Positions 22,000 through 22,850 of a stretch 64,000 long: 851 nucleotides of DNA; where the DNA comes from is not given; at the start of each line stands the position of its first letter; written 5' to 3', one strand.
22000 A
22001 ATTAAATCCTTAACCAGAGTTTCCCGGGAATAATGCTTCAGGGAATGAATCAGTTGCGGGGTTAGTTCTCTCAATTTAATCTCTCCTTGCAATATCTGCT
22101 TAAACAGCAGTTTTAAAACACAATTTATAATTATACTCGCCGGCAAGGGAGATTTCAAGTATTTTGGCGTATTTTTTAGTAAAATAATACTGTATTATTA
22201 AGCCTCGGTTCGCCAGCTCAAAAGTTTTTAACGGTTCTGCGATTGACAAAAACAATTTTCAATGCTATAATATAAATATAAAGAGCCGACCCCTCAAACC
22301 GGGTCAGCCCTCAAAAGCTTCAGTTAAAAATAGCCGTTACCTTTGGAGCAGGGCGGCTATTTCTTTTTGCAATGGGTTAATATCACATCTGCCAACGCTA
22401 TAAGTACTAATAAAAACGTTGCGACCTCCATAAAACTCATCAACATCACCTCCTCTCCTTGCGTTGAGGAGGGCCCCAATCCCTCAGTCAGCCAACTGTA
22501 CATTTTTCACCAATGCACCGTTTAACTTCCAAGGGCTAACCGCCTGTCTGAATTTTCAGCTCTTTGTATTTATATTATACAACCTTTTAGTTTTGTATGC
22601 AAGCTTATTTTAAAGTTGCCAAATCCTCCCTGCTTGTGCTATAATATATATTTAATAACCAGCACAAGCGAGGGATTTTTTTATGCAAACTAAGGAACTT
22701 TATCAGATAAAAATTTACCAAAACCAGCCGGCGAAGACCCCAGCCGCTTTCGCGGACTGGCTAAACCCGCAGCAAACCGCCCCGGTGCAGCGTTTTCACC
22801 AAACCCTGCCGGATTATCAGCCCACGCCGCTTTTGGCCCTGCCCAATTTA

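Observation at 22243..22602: Third family copy on the opposite strand with near-identical peptide and conserved 5' UTR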

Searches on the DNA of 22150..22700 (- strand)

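Call 12: search_rna_families(source=window, start=22150, end=22700, threshold=evalue, max_evalue=10)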
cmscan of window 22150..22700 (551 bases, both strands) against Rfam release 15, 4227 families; matches with E-value up to 10: 4.
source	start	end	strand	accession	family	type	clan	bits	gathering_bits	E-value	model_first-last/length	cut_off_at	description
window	22275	22389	-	RF02845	Ref1C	Gene; sRNA;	-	18.7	90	4.2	1-131/131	no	Enterococcus sRNA 1C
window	22271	22371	-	RF00558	L20_leader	Cis-reg; leader;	-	17.5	58.7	0.83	1-127/127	no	Ribosomal protein L20 leader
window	22193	22314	-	RF02356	BjrC1505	Gene; sRNA;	-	14.2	50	4.3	1-140/140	no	Alphaproteobacterial sRNA BjrC1505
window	22394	22472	+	RF02763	IsrM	Gene; sRNA;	-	8.7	376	5.2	114-204/329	no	IsrM sRNA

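Call 61: search_dna_similar(query=window:22243-22602:-, collection=phages, mode=distant, max_evalue=0.01, max_rows=10)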
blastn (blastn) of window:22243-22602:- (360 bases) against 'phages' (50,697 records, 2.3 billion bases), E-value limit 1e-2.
Records with a match: 1; places in all: 1; records where one place covers at least 80% of the query: 0.
Best place of each record, by identity: 80-90% 1.
By first word of the organism name: Leuconostoc 1.
By host as written in the record: Leuconostoc mesenteroides WIKIM 33 1.
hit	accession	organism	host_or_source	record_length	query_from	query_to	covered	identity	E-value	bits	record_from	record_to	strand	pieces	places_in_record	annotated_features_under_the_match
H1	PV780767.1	Leuconostoc phage phiLM33_01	Leuconostoc mesenteroides WIKIM 33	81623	323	360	11%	86.8%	8e-3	47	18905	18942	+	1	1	none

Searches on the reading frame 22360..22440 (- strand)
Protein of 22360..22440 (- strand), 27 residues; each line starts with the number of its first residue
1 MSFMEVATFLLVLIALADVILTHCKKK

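Call 10: search_protein_families(library=pfam, proteins=[window:22360-22440:-], max_evalue=10)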
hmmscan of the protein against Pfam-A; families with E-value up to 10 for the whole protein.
seq(27 aa): 0 families

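Call 11: search_protein_families(library=ncbifam, proteins=[window:22360-22440:-], max_evalue=10)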
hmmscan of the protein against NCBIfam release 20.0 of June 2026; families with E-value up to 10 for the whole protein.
seq(27 aa): 0 families

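Call 25: find_related_loci(query=A1, collection=genome_contigs, flank=1500)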
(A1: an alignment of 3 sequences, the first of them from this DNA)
Query A1 (27 aa) in genome_contigs; peptide patterns used: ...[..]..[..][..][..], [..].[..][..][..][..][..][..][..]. (x = any residue, [..] = any of these).
32 stretches matched a pattern; 2 encode a relative of the query (tblastn E <= 1e-3); 2 distinct loci.
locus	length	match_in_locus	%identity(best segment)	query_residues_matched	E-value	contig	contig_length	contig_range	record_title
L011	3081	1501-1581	96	1-27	2e-14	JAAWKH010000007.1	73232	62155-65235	MAG: Peptococcaceae bacterium isolate ABMPRH_86_1 SL341413_scaffold_290, whole genome shotgun sequence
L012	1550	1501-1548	94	1-16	2e-6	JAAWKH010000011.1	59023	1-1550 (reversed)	MAG: Peptococcaceae bacterium isolate ABMPRH_86_1 SL341413_scaffold_519, whole genome shotgun sequence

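Call 29: find_related_loci(query=A1, collection=metagenome_contigs, flank=1200)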
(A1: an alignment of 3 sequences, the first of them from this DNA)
Query A1 (27 aa) in metagenome_contigs; peptide patterns used: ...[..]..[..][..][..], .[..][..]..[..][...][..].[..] (x = any residue, [..] = any of these).
140 stretches matched a pattern; 4 encode a relative of the query (tblastn E <= 1e-3); 4 distinct loci.
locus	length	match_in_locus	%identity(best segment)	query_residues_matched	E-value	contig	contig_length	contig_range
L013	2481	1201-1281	96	1-27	4e-14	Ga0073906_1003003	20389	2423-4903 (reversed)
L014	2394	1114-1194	96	1-27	4e-14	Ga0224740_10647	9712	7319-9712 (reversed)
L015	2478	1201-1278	88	1-26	1e-12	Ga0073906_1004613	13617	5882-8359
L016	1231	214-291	88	1-26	1e-12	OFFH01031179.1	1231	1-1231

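Call 30: find_related_loci(query=A1, collection=viral_contigs, flank=1200)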
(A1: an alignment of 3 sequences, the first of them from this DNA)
Query A1 (27 aa) in viral_contigs; peptide patterns used: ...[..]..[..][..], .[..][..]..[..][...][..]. (x = any residue, [..] = any of these).
80 stretches matched a pattern, but none encodes a relative of the query by tblastn (E <= 1e-3).

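Call 60: search_dna_similar(query=window:22360-22440:-, collection=plasmids, mode=protein, max_evalue=10, max_rows=10)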
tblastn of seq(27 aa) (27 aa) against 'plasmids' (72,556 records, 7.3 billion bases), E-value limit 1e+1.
No match.

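Call 79: search_protein_families(library=phrogs, proteins=[window:22360-22440:-], max_evalue=10)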
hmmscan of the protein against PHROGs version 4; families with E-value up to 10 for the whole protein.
seq(27 aa): 0 families

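Call 80: search_protein_families(library=padloc, proteins=[window:22360-22440:-], max_evalue=10)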
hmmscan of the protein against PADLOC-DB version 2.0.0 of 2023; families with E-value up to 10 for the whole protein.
seq(27 aa): 0 families

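Call 81: search_solved_structures(query=window:22360-22440:-, max_evalue=10)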
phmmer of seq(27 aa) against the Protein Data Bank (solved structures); distinct sequences matched with E-value up to 10: 1.
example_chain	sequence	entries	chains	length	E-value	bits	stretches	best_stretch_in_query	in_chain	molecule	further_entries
6j3y_Z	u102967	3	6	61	9.6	10.3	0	3-21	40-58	Photosystem II reaction center protein Z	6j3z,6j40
